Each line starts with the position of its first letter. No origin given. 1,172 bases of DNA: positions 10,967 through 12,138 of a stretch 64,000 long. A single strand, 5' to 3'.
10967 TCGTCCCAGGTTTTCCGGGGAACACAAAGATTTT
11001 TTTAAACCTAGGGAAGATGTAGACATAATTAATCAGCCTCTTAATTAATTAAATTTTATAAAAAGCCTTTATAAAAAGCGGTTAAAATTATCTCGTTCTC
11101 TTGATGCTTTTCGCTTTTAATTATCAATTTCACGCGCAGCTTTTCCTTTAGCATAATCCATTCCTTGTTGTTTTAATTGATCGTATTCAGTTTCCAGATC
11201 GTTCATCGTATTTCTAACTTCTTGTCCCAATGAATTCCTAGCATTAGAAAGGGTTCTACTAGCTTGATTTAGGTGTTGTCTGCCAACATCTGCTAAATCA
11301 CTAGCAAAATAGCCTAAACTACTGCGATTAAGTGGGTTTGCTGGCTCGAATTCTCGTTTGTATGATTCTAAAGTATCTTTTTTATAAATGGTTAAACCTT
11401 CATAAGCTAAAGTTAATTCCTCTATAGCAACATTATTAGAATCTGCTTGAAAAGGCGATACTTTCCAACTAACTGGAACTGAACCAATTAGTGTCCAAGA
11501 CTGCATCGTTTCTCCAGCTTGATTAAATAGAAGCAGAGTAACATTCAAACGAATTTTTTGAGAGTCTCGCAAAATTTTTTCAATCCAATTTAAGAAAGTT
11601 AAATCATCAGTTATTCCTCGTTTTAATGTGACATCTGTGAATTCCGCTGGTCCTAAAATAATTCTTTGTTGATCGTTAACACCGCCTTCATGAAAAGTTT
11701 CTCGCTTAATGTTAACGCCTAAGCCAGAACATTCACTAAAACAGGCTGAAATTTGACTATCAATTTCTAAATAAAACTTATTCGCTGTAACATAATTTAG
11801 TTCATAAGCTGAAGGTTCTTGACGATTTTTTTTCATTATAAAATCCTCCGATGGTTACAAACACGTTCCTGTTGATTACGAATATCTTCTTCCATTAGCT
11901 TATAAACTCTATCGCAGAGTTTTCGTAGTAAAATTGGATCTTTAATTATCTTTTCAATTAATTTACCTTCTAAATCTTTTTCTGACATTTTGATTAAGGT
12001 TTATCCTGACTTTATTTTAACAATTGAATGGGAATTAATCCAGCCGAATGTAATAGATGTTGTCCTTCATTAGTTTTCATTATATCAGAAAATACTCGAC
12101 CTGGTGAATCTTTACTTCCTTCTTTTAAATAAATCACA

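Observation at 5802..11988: Sheathless tail-tube module: 50-aa ORF, gp19-like tube, 1491-aa repeat protein in the tape-measure position, and a second tube-like protein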

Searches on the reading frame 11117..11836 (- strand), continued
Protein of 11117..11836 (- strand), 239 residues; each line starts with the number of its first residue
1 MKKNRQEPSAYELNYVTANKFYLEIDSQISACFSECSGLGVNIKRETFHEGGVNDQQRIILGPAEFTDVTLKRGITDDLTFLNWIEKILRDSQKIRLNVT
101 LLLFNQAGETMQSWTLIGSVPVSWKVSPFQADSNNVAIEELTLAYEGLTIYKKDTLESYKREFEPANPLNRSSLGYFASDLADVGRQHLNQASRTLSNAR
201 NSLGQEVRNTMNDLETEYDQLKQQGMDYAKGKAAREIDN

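Call 34: search_solved_structures(query=window:11117-11836:-, max_evalue=0.01)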
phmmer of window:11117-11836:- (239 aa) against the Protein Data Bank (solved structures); distinct sequences matched with E-value up to 0.01: 14.
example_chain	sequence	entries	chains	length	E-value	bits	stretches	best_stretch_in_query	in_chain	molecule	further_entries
9rce_I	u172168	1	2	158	1.7e-15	60.4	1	30-147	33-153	Conserved hypothetical phage tail region protein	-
7aeb_Y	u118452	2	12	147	5.4e-15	58.8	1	32-146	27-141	Phospholipid/glycerol acyltransferase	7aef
6j0n_n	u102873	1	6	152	5.4e-13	52.3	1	22-148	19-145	Pvc5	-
9qgl_5A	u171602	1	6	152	6.2e-13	52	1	18-148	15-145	Phage tail protein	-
7b5h_AN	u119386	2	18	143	1.2e-11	47.9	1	20-151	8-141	All3324 protein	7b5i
7adz_1a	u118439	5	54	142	2.2e-11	47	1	20-151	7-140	Phage tail protein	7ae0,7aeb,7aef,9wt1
7b5h_AM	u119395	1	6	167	6.9e-11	45.4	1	29-146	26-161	All3323 protein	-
6rao_F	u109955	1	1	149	9.4e-11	44.9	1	19-148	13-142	Afp5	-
9r9h_B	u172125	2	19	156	1.2e-09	41.3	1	27-150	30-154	Phage tail protein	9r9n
6j0b_a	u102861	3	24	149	1.6e-09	40.9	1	31-146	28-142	Pvc1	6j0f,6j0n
9qgl_1A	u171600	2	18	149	4.3e-09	39.5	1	20-150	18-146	Phage tail protein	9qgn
9gtp_a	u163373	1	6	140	8.2e-09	38.6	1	21-149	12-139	Phage tail protein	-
6rao_A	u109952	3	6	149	6.1e-08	35.7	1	31-150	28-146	Afp1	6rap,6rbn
8bl4_v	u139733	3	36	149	0.0046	19.8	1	17-150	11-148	Phage tail protein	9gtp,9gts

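Call 46: search_protein_families(library=ncbifam, proteins=[window:11117-11836:-], max_evalue=0.01)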
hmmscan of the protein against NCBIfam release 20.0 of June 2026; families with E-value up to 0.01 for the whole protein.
window:11117-11836:- (239 aa): 3 families
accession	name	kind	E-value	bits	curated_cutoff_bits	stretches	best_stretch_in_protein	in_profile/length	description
TIGR02241.1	TIGR02241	subfamily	2.8e-39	134.1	62.4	1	14-150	2-140/141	conserved hypothetical phage tail region protein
NF053770.1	CIS5_fam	equivalog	7.3e-21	74.4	260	1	18-148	10-140/148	CIS5 family contractile injection system inner tube adaptor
NF053769.1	CIS1_fam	equivalog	0.0028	17.8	220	1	20-148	11-145/150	CIS1 family contractile injection system inner tube protein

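Call 47: search_protein_families(library=phrogs, proteins=[window:11117-11836:-], max_evalue=0.01)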
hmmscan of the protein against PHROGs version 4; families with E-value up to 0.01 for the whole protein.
window:11117-11836:- (239 aa): 1 family
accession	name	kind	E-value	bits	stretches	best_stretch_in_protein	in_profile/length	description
phrog_4542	-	tail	1.6e-12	48.3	1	27-162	45-192/214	tail tube protein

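Call 60: search_protein_families(library=ncbifam, proteins=[L001:15488-17257:+], max_evalue=0.001)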
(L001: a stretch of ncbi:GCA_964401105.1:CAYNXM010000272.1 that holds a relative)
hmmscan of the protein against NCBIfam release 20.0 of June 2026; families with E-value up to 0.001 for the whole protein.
L001:15488-17257:+ (589 aa): 4 families
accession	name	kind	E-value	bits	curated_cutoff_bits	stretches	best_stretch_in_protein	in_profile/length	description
NF033848.1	VgrG_rel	hypoth_equivalog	7.8e-103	344.6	275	1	12-539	7-529/547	VgrG-related protein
TIGR01646.1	vgr_GE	subfamily_domain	4.1e-27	95.3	121.8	2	385-504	353-470/480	type VI secretion system tip protein VgrG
TIGR03361.1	VI_Rhs_Vgr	subfamily_domain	1.8e-20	73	186.35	2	397-513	379-492/513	type VI secretion system tip protein TssI/VgrG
NF047561.1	orf58_phage_fam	subfamily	3.3e-09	36.5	170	1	93-208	69-185/257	phage protein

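Call 71: predict_structure(alignment_id=A5)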
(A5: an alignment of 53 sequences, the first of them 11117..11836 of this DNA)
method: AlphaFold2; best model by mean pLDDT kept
length: 239 residues; sequences in the alignment: 53
mean_pLDDT: 72.5   pTM: 0.52
mean pLDDT of the five models: 72.5, 71.6, 68.7, 68.1, 67.8
residues with pLDDT >= 90: 36; 70-90: 120; 50-70: 32; < 50: 51
segments of 3 or more residues with pLDDT < 50: 1-16, 148-155, 157-169, 171-173, 178-186
pLDDT, mean of each block of 10 residues (from residue 1): 39 52 88 87 81 80 80 89 82 74 74 83 75 79 68 46 42 48 49 76 89 91 89 78
secondary structure, 60 per line:
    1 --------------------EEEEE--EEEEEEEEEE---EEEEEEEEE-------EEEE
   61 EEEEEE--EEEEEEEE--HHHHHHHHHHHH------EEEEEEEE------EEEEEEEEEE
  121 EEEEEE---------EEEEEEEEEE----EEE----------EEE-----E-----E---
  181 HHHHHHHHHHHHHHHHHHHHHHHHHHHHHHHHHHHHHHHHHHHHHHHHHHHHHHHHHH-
elements in order: E21-25 E28-37 E41-49 E57-66 E69-76 H79-90 E97-104 E111-126 E136-145 E150-152 E163-165 H181-238

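Call 74: fold_search(model_id=the predicted structure, library=pdb)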
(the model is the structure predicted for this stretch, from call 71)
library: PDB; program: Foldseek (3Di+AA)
matches with E <= 10: 424; with E <= 0.001: 16
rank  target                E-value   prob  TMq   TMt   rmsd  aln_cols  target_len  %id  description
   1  7aeb_Y                2.0e-07  1.00  0.40  0.61   6.0       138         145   28  Cryo-EM structure of an extracellular contractile injection system in marine bacterium Algoriphagus machipongonensis,  (released 2022-02-16)
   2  7b5h_AM               2.3e-07  1.00  0.37  0.55   6.7       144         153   24  Cryo-EM structure of the contractile injection system base plate from Anabaena PCC7120 (released 2022-02-23)
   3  7adz_1a               4.3e-07  1.00  0.38  0.59   7.7       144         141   24  Cryo-EM structure of an extracellular contractile injection system in marine bacterium Algoriphagus machipongonensis, (released 2022-02-16)
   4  6j0n_n                4.5e-07  1.00  0.38  0.57   6.3       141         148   24  Cryo-EM Structure of an Extracellular Contractile Injection System, baseplate in extended state, refined in C6 symmetr (released 2019-04-10)
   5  9qgl_1A               7.8e-07  1.00  0.36  0.55   8.2       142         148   22  Cryo-EM structure of the PlPVC1 baseplate, 6-fold symmetrized (C6), in extended state (released 2025-10-29)
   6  9qgl_5A               1.4e-06  1.00  0.40  0.61   5.8       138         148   23  Cryo-EM structure of the PlPVC1 baseplate, 6-fold symmetrized (C6), in extended state (released 2025-10-29)
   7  9qgn_1A               1.7e-06  1.00  0.36  0.55   5.6       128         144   23  Cryo-EM structure of the PlPVC1 cap, 6-fold symmetrized (C6), in extended state (released 2025-10-29)
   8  6j0b_a                4.5e-06  1.00  0.36  0.54   7.2       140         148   24  Cryo-EM Structure of an Extracellular Contractile Injection System, PVC sheath-tube complex in extended state (released 2019-04-10)
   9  9gtp_a                5.9e-06  1.00  0.37  0.58   6.0       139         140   25  Cryo-EM structure of a contractile injection system in Streptomyces coelicolor, the baseplate complex in extended stat (released 2025-06-18)
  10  7b5h_AN               6.2e-06  1.00  0.36  0.57   5.8       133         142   24  Cryo-EM structure of the contractile injection system base plate from Anabaena PCC7120 (released 2022-02-23)
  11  6rao_F                7.3e-06  1.00  0.37  0.55   6.5       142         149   22  Cryo-EM structure of the anti-feeding prophage (AFP) baseplate, 6-fold symmetrised (released 2019-04-17)
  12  6rao_A                2.3e-05  1.00  0.37  0.55   7.2       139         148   22  Cryo-EM structure of the anti-feeding prophage (AFP) baseplate, 6-fold symmetrised (released 2019-04-17)
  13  6rap_A                2.6e-05  1.00  0.37  0.55   5.7       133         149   22  Cryo-EM structure of the anti-feeding prophage cap (AFP tube terminating cap) (released 2019-04-17)
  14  6j0f_a                1.2e-04  1.00  0.38  0.59   5.8       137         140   22  Cryo-EM Structure of an Extracellular Contractile Injection System, PVC sheath/tube terminator in extended state (released 2019-04-10)
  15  9gts_1a               3.8e-04  1.00  0.37  0.57   6.3       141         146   18  Cryo-EM structure of a contractile injection system in Streptomyces coelicolor, the cap portion in extended state. (released 2025-06-18)
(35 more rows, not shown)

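Call 80: find_related_loci(query=L001:15488-17257:+, collection=metagenome_contigs, flank=8000)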
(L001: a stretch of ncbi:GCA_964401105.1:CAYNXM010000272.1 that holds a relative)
Query L001:15488-17257:+ (589 aa) in metagenome_contigs; peptide patterns used: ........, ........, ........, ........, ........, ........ (x = any residue, [..] = any of these).
102 stretches matched a pattern; 4 encode a relative of the query (tblastn E <= 1e-3); 4 distinct loci.
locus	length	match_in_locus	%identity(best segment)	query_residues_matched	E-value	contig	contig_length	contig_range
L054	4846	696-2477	84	3-589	0e+0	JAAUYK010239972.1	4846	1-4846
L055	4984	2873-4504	39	1-589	1e-113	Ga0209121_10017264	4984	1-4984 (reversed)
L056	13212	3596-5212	38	5-589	6e-112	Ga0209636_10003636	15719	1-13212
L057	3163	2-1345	36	164-589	7e-81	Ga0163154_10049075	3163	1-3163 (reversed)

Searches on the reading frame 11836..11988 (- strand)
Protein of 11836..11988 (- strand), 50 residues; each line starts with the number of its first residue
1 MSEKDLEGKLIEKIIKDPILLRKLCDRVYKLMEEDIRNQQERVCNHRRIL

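Call 6: search_protein_families(library=pfam, proteins=[window:11836-11988:-], max_evalue=0.1)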
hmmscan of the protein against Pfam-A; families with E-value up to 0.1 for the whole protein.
window:11836-11988:- (50 aa): 1 family
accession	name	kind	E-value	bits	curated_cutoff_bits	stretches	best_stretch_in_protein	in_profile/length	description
PF14048.11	MBD_C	-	0.011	16.8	27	1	30-48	70-88/94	C-terminal domain of methyl-CpG binding protein 2 and 3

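Call 46: search_protein_families(library=ncbifam, proteins=[window:11836-11988:-], max_evalue=0.01)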
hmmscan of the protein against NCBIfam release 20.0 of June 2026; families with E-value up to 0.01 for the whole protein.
window:11836-11988:- (50 aa): 0 families

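Call 47: search_protein_families(library=phrogs, proteins=[window:11836-11988:-], max_evalue=0.01)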
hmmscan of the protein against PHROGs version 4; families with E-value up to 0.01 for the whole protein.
window:11836-11988:- (50 aa): 0 families

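Call 51: search_solved_structures(query=A2, max_evalue=10, show_alignments=2)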
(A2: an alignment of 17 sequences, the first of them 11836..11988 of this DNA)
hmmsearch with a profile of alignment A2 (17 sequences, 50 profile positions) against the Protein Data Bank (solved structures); distinct sequences matched with E-value up to 10: 5.
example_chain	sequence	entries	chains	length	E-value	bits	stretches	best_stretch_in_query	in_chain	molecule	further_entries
2i59_A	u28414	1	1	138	0.24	14.5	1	9-37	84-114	Regulator of G-protein signaling 10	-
2dlr_A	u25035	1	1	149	0.29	14.2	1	9-37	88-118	Regulator of G-protein signaling 10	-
2ihb_B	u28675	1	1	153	0.3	14.2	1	9-37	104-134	Regulator of G-protein signalling 10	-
8eoz_B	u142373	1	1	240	0.41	13.8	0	5-29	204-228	C3HR3_4r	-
7wf6_A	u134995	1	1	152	0.47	13.6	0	29-37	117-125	Sorting nexin-13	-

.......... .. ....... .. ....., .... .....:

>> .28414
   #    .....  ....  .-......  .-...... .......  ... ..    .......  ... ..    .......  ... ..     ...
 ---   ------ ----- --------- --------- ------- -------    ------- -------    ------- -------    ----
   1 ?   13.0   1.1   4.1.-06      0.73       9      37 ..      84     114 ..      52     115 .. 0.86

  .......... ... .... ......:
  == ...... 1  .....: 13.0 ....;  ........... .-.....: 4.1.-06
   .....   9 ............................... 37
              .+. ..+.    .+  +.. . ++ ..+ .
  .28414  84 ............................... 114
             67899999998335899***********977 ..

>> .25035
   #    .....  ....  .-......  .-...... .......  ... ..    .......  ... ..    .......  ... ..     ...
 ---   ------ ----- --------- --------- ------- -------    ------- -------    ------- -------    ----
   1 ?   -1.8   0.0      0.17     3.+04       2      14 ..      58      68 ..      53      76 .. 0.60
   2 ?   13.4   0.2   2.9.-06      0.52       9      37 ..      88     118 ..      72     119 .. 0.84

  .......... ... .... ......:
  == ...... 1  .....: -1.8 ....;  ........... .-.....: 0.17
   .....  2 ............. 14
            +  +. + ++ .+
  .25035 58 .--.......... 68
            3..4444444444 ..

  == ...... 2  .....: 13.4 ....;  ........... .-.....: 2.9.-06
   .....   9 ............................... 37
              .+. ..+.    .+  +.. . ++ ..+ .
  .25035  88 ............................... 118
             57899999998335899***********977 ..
